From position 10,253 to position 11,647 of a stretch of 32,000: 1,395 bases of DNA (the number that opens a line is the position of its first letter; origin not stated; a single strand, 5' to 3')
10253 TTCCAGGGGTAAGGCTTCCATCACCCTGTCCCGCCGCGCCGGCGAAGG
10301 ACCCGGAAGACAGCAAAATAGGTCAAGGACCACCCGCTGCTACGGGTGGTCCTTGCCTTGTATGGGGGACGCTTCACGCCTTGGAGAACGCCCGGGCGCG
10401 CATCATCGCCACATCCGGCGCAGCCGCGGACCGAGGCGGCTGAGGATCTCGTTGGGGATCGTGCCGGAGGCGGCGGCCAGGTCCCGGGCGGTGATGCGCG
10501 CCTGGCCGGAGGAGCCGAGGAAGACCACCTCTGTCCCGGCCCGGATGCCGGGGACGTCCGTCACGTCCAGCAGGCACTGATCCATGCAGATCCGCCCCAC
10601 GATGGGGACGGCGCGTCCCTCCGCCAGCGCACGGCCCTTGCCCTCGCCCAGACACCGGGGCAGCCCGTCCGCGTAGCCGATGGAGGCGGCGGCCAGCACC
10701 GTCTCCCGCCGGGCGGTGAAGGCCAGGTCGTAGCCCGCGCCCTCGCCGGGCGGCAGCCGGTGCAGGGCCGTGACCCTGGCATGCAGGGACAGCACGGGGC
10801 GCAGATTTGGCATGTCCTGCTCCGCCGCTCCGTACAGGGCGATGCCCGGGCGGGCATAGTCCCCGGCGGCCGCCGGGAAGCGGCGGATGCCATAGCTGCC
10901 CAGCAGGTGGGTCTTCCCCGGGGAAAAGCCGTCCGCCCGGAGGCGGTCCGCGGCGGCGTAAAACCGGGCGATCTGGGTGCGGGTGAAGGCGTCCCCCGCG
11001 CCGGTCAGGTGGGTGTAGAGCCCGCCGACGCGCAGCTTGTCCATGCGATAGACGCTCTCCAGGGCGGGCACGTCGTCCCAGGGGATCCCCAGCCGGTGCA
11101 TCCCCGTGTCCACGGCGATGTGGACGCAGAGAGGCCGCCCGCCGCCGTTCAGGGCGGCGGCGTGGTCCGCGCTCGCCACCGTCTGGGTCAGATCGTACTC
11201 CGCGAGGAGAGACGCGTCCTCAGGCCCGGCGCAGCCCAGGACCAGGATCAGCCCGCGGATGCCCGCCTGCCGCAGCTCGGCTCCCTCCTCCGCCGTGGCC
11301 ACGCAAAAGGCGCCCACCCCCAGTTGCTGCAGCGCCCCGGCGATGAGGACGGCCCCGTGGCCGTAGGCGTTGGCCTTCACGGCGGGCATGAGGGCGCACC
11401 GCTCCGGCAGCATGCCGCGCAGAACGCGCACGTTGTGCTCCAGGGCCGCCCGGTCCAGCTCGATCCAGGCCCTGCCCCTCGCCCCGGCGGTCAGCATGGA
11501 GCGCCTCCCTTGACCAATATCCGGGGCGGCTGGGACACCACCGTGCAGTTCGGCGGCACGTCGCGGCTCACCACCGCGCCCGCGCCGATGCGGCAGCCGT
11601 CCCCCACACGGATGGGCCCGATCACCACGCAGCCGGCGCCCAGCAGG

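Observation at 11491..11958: Serine-acetyltransferase-like hexapeptide enzyme embedded between the van ligase and the racemase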

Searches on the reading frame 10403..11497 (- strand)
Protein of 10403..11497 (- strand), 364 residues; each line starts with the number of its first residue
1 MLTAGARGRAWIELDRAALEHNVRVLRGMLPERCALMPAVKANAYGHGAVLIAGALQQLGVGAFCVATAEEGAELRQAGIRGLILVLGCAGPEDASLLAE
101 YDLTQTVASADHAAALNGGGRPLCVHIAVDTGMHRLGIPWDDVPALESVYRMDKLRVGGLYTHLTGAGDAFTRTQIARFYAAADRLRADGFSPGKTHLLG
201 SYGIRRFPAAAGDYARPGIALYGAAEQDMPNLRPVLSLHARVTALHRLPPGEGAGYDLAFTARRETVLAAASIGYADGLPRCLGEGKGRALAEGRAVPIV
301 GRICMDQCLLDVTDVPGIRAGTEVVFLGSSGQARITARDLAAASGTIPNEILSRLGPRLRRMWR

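Call 3: search_protein_families(library=pfam, proteins=[window:10403-11497:-])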
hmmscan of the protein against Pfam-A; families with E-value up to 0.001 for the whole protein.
window:10403-11497:- (364 aa): 2 families
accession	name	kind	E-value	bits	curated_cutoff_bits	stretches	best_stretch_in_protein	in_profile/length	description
PF01168.26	Ala_racemase_N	-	4.7e-58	196.9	24.1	1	15-225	2-219/220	Alanine racemase, N-terminal domain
PF00842.27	Ala_racemase_C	-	7e-39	132.7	25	1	235-362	1-126/127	Alanine racemase, C-terminal domain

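Call 4: search_protein_families(library=ncbifam, proteins=[window:10403-11497:-])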
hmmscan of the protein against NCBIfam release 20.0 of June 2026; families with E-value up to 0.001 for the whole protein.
window:10403-11497:- (364 aa): 9 families
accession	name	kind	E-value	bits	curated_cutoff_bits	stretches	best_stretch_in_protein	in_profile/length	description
NF033131.1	vanT-G-Cterm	exception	2.3e-134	447.9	460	1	9-362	2-367/368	serine racemase VanT catalytic subunit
TIGR00492.1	alr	equivalog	5.4e-81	272.3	168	1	9-362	2-366/369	alanine racemase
NF033132.1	vanT-CELN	equivalog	1.5e-77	261.7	900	1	8-362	338-696/697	membrane-bound serine racemase VanT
NF008897.0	PRK11930.1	equivalog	4.7e-77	259.7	804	1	12-363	462-819/822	bifunctional UDP-N-acetylmuramoyl-tripeptide:D-alanyl-D-alanine ligase/alanine racemase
NF033133.1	vanT-L-cat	exception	2.5e-60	204.6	750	1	8-359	6-361/366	serine racemase VanT-L catalytic subunit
NF000791.0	PRK00053.2-2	equivalog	1e-42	146.5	218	1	10-362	2-338/340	alanine racemase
NF002970.2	PRK03646.1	exception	8e-42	143.5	600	1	13-359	8-351/356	catabolic alanine racemase DadX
NF009879.0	PRK13340.1-4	subfamily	3.6e-40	138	434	1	9-354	41-395/406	alanine racemase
NF000792.0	PRK00053.2-3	equivalog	4.9e-37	127.9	384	1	12-363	6-358/360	alanine racemase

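Call 19: find_homologous_proteins(query=window:10403-11497:-, max_evalue=1e-20)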
Query window:10403-11497:- (364 aa): 7108 proteins with E <= 1e-20 among 8000 candidates; the best 120 are listed.
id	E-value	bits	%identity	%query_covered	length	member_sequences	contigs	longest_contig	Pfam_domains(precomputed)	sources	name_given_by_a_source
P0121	1.7e-222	756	95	100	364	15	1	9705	PF00842.28,PF01168.27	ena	-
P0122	3.1e-160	551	72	100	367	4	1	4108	PF00842.28,PF01168.27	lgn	-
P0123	1.1e-149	517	67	99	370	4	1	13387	PF00842.28,PF01168.27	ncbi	-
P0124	3.3e-138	479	65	98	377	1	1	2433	PF00842.28,PF01168.27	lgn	-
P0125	3.8e-136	472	64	100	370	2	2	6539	PF00842.28,PF01168.27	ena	-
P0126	2.2e-130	453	62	98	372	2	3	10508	PF00842.28,PF01168.27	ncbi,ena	-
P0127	1.8e-126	440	63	98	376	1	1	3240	PF00842.28,PF01168.27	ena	-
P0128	4.3e-126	439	65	90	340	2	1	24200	PF00842.28,PF01168.27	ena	-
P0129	1.2e-118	415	58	99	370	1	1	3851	PF00842.28,PF01168.27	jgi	jgi:serine/alanine racemase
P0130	3.8e-117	410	57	98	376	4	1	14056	PF00842.28,PF01168.27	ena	-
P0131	5.2e-117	409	57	98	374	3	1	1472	PF00842.28,PF01168.27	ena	-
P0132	8.1e-117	409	56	98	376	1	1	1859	PF00842.28,PF01168.27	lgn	-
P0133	2.0e-116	407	57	98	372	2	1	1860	PF00842.28,PF01168.27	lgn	-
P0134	3.9e-116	406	56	98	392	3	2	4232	PF00842.28,PF01168.27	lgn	-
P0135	8.8e-116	405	60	99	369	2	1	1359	PF00842.28,PF01168.27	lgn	-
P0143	3.9e-113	396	55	99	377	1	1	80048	PF00842.28,PF01168.27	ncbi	-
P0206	5.5e-109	383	56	97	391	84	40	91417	PF00842.28,PF01168.27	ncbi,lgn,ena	-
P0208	6.5e-109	382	55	98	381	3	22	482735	PF00842.28,PF01168.27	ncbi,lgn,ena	-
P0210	7.3e-109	382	55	98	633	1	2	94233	PF01757.29,PF00842.28,PF01168.27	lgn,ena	-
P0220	4.2e-108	380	56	100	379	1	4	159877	PF00842.28,PF01168.27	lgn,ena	-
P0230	1.6e-107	378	54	98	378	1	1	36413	PF00842.28,PF01168.27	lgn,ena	-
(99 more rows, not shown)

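Call 21: find_encoding_contigs(protein=P0210, flank=8000, max_places=2)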
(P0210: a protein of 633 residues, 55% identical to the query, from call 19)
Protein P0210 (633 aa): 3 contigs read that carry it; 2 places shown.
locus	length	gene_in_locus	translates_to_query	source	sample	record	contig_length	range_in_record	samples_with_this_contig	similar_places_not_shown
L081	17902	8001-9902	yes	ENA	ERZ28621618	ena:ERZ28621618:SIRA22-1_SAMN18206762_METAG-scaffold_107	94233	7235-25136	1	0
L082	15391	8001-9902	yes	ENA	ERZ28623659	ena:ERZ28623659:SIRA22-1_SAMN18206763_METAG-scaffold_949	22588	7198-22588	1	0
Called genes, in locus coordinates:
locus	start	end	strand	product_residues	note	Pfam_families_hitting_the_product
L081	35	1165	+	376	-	PF00005:ABC_tran, PF08402:TOBE_2 (weak)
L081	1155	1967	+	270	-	PF00528:BPD_transp_1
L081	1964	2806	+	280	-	PF00528:BPD_transp_1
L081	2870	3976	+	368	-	PF01547:SBP_bac_1, PF13416:SBP_bac_8, PF13531:SBP_bac_11, PF13343:SBP_bac_6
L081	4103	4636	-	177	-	PF00210:Ferritin (faint), PF02915:Rubrerythrin, PF21349:RUBY_RBDX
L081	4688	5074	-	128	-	PF01880:Desulfoferrodox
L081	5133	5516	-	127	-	PF01475:FUR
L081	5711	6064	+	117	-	-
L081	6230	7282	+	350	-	PF01820:Dala_Dala_lig_N, PF02786:CPSase_L_D2 (faint), PF02222:ATP-grasp, PF07478:Dala_Dala_lig_C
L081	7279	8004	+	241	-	PF02557:VanY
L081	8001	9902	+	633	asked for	PF01757:Acyl_transf_3, PF01168:Ala_racemase_N, PF00842:Ala_racemase_C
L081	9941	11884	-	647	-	PF08497:Radical_SAM_N, PF04055:Radical_SAM (faint), PF11842:DUF3362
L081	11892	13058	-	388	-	PF00300:His_Phos_1, PF00583:Acetyltransf_1, PF13673:Acetyltransf_10, PF13508:Acetyltransf_7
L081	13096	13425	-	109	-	-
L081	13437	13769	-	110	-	PF19524:DUF6054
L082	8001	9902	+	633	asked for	PF01757:Acyl_transf_3, PF01168:Ala_racemase_N, PF00842:Ala_racemase_C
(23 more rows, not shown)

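Call 22: find_encoding_contigs(protein=P0208, flank=8000, max_places=2)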
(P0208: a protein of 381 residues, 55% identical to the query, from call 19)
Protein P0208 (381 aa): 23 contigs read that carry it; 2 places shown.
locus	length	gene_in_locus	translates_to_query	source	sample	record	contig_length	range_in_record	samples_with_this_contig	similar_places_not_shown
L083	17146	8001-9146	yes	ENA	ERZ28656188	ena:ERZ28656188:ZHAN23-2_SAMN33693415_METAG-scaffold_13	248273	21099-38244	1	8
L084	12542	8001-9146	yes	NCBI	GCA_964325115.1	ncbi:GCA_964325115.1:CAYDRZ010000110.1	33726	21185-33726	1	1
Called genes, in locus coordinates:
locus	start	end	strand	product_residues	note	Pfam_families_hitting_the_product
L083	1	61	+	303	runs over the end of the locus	PF02311:AraC_binding, PF07883:Cupin_2 (faint), PF00165:HTH_AraC (weak), PF12833:HTH_18, PF00165:HTH_AraC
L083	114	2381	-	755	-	PF22666:Glyco_hydro_2_N2, PF00703:Glyco_hydro_2, PF02836:Glyco_hydro_2_C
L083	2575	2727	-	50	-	-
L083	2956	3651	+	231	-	PF00072:Response_reg, PF00486:Trans_reg_C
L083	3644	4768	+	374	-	PF00512:HisKA, PF02518:HATPase_c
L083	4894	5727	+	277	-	PF04294:VanW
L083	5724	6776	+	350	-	PF01820:Dala_Dala_lig_N, PF02786:CPSase_L_D2 (weak), PF02222:ATP-grasp, PF07478:Dala_Dala_lig_C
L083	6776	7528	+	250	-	PF02557:VanY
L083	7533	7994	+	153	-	PF14602:Hexapep_2 (faint), PF00132:Hexapep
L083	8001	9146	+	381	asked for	PF01168:Ala_racemase_N, PF00842:Ala_racemase_C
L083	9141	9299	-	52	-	-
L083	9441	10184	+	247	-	PF20772:TACO1_YebC_N, PF01709:Transcrip_reg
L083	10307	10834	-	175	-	-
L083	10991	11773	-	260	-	PF00398:RrnaAD (weak), PF08241:Methyltransf_11, PF08242:Methyltransf_12, PF13649:Methyltransf_25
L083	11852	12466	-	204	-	PF14300:DMP19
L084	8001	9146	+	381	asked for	PF01168:Ala_racemase_N, PF00842:Ala_racemase_C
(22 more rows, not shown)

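Call 23: find_encoding_contigs(protein=P0220, flank=8000, max_places=2)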
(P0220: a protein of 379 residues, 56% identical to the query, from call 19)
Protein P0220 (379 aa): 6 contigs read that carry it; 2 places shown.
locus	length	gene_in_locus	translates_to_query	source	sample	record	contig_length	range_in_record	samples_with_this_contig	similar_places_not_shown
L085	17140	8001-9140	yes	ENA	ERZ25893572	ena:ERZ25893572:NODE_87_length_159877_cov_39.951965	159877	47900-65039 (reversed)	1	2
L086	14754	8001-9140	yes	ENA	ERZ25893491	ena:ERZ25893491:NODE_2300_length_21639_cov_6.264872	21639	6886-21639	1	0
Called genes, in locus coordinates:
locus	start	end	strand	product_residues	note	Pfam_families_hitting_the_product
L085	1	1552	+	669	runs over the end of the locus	PF22745:Nlig-Ia, PF01653:DNA_ligase_aden, PF03120:OB_DNA_ligase, PF03119:DNA_ligase_ZBD, PF14520:HHH_5 (faint), PF12826:HHH_2, PF00533:BRCT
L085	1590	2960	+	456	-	PF08245:Mur_ligase_M, PF08353:MurT_C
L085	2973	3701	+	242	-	PF07685:GATase_3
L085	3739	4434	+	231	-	PF00072:Response_reg, PF00486:Trans_reg_C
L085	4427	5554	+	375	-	PF00512:HisKA, PF02518:HATPase_c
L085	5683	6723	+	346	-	PF01820:Dala_Dala_lig_N, PF02222:ATP-grasp, PF02786:CPSase_L_D2 (faint), PF07478:Dala_Dala_lig_C, PF13535:ATP-grasp_4 (faint)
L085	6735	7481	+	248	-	PF02557:VanY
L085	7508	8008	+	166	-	PF00132:Hexapep, PF14602:Hexapep_2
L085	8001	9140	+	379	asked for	PF01168:Ala_racemase_N, PF00842:Ala_racemase_C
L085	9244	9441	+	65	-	PF11007:CotJA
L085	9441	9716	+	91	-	PF12652:CotJB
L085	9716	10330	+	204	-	PF05067:Mn_catalase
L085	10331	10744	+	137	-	-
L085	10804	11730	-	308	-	PF01266:DAO (faint), PF07992:Pyr_redox_2, PF13450:NAD_binding_8 (faint), PF13738:Pyr_redox_3, PF00070:Pyr_redox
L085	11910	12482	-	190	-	-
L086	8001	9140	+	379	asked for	PF01168:Ala_racemase_N, PF00842:Ala_racemase_C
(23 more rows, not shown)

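Call 30: find_related_loci(query=P0210, collection=metagenome_contigs, flank=6000)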
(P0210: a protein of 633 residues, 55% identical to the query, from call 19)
Query P0210 (633 aa) in metagenome_contigs; peptide patterns used: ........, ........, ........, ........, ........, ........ (x = any residue, [..] = any of these).
600 stretches matched a pattern (row limit reached: there are more); 469 encode a relative of the query (tblastn E <= 1e-3); the best 80 are kept; 80 distinct loci.
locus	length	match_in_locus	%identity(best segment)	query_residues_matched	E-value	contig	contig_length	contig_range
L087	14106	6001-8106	100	1-633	0e+0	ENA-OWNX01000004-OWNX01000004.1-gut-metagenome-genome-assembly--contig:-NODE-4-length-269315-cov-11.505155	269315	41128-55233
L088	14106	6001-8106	100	1-633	0e+0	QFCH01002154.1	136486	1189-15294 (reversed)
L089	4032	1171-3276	99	1-633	0e+0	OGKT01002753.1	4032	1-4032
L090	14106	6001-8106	99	1-633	0e+0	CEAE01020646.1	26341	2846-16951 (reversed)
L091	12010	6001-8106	99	1-633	0e+0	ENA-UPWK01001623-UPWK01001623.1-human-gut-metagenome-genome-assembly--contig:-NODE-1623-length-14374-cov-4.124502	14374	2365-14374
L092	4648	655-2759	99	1-633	0e+0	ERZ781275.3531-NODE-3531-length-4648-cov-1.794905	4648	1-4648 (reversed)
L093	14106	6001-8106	98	1-633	0e+0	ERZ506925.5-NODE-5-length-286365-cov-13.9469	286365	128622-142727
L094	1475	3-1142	98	254-633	0e+0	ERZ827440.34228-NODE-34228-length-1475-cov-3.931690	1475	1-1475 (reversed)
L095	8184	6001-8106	98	1-633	0e+0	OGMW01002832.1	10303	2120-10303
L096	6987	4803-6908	97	1-633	0e+0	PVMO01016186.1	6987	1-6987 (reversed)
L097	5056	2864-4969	97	1-633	0e+0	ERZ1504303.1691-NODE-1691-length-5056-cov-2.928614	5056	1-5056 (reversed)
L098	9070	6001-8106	100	1-633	0e+0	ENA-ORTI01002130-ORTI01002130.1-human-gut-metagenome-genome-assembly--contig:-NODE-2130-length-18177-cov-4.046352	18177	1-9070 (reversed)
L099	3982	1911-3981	99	1-620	0e+0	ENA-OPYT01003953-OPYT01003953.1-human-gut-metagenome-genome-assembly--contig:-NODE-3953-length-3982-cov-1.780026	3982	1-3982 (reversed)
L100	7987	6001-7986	100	1-593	0e+0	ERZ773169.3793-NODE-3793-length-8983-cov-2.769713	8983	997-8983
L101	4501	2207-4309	95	1-633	0e+0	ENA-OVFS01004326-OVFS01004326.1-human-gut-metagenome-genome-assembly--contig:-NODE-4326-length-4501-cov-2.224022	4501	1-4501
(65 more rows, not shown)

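Call 46: search_solved_structures(query=window:10403-11497:-, max_evalue=1e-40, show_alignments=1)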
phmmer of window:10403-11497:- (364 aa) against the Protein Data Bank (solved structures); distinct sequences matched with E-value up to 1e-40: 23.
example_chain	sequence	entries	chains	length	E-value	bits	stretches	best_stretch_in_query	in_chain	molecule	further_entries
4ecl_A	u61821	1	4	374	7.7e-88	298.3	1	8-360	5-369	Serine racemase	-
4y2w_A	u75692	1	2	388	4.8e-58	200.3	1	12-363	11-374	Alanine racemase 1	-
1bd0_A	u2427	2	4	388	3e-52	181.2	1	10-361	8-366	ALANINE RACEMASE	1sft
1l6f_A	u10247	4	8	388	3e-52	181.2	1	10-361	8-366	alanine racemase | PROTEIN (ALANINE RACEMASE)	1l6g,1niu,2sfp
1epv_A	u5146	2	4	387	3e-52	181.2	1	10-361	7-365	ALANINE RACEMASE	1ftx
13ld_A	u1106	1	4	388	7.7e-52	179.8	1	10-361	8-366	Alanine racemase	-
1xqk_A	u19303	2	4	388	1.1e-51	179.4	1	10-361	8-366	Alanine racemase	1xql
2vd8_A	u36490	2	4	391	6.9e-47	163.6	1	10-362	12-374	ALANINE RACEMASE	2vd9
3ha1_A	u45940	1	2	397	7.3e-47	163.5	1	10-362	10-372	Alanine racemase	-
8zpe_A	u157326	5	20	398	1.4e-45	159.2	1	9-362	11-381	Alanine racemase 2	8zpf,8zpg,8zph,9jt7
5irp_A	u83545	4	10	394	1.5e-45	159.2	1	10-362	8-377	Alanine racemase 2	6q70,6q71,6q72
4luy_A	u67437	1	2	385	6.5e-45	157.1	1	10-363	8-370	Alanine racemase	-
4lus_A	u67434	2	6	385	9e-45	156.6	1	10-363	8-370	Alanine racemase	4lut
4dyj_A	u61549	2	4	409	1.6e-44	155.8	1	8-350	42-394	broad specificity amino acid racemase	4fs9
5yyc_A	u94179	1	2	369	6.4e-44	153.8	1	10-327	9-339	Alanine racemase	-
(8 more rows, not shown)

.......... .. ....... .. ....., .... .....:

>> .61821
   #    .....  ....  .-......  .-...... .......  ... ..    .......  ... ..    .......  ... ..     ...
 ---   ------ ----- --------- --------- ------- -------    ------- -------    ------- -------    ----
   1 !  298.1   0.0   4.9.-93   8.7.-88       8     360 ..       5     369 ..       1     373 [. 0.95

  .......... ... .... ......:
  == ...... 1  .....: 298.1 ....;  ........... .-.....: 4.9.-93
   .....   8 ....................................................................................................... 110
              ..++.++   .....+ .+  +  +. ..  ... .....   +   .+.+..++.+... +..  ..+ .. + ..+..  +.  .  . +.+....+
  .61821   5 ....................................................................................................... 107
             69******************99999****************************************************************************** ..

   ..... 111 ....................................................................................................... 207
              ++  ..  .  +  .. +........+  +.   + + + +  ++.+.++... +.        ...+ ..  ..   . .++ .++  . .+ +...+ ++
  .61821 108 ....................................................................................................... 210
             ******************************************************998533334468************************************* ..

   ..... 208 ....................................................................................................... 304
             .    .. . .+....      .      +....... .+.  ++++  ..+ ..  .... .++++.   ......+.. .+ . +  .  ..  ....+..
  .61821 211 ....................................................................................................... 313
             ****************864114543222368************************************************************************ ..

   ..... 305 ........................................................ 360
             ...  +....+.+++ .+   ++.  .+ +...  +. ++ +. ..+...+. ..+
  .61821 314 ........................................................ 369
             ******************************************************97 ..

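Call 48: find_encoding_contigs(protein=P0206, flank=5000, max_places=1)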
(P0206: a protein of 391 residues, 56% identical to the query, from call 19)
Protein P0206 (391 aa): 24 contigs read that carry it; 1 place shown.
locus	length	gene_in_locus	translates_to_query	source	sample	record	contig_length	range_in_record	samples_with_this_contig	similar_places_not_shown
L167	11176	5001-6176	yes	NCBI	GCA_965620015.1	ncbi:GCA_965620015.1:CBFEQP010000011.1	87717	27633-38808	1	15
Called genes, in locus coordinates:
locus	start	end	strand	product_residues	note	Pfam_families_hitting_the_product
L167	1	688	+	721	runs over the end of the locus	PF11992:TgpA_N, PF01841:Transglut_core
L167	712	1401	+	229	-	PF00072:Response_reg, PF00486:Trans_reg_C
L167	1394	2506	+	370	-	PF00512:HisKA, PF02518:HATPase_c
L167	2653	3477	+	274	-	PF04294:VanW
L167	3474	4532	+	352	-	PF01820:Dala_Dala_lig_N, PF02786:CPSase_L_D2 (weak), PF02222:ATP-grasp, PF07478:Dala_Dala_lig_C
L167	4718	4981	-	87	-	-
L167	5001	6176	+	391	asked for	PF01168:Ala_racemase_N, PF00842:Ala_racemase_C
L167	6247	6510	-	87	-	PF01649:Ribosomal_S20p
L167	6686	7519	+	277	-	PF03418:Peptidase_A25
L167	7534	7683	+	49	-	-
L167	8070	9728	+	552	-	PF00089:Trypsin, PF13365:Trypsin_2, PF00595:PDZ (weak), PF13180:PDZ_2, PF17820:PDZ_6 (weak)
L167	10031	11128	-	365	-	PF01926:MMR_HSR1, PF02421:FeoB_N (weak), PF06071:YchF-GTPase_C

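Call 49: find_encoding_contigs(protein=P0143, flank=5000, max_places=1)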
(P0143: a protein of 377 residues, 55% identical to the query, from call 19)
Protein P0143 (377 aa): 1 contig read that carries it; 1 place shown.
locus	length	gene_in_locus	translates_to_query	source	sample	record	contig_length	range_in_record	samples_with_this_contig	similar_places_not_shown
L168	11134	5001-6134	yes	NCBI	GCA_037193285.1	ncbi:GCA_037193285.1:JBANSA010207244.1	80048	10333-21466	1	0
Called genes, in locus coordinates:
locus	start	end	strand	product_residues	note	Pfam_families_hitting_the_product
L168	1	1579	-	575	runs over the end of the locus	PF00664:ABC_membrane, PF00005:ABC_tran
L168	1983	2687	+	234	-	PF00072:Response_reg, PF00486:Trans_reg_C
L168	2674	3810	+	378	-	PF00512:HisKA, PF02518:HATPase_c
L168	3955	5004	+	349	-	PF01820:Dala_Dala_lig_N, PF02786:CPSase_L_D2 (weak), PF02222:ATP-grasp, PF07478:Dala_Dala_lig_C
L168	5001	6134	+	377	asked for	PF01168:Ala_racemase_N, PF00842:Ala_racemase_C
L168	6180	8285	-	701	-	-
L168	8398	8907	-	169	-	PF13563:2_5_RNA_ligase2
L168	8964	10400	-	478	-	PF00587:tRNA-synt_2b, PF03129:HGTP_anticodon, PF09180:ProRS-C_1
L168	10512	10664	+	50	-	-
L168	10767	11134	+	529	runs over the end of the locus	PF02588:YitT_membrane, PF10035:DUF2179, PF02223:Thymidylate_kin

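Call 50: find_encoding_contigs(protein=P0230, flank=5000, max_places=1)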
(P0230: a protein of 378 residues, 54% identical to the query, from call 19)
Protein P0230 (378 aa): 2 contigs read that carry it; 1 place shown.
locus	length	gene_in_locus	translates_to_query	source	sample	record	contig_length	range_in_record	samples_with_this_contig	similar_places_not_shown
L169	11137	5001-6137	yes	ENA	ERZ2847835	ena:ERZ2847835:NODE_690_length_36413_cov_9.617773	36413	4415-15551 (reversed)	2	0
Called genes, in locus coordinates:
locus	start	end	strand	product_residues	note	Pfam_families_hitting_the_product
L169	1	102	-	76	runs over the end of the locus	-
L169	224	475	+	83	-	PF04226:Transgly_assoc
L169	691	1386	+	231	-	PF00072:Response_reg, PF00486:Trans_reg_C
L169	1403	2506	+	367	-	PF00512:HisKA, PF02518:HATPase_c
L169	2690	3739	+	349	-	PF01820:Dala_Dala_lig_N, PF02655:ATP-grasp_3 (faint), PF02786:CPSase_L_D2, PF02222:ATP-grasp, PF07478:Dala_Dala_lig_C, PF13535:ATP-grasp_4 (weak)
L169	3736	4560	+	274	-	PF02557:VanY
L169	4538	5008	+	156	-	PF00132:Hexapep (weak)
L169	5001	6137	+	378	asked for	PF01168:Ala_racemase_N, PF00842:Ala_racemase_C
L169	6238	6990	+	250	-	PF12844:HTH_19, PF13560:HTH_31, PF01381:HTH_3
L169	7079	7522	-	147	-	PF06541:ABC_trans_CmpB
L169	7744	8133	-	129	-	-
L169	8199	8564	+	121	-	-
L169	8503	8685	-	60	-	-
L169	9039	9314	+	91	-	-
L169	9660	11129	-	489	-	PF01554:MatE, PF01943:Polysacc_synt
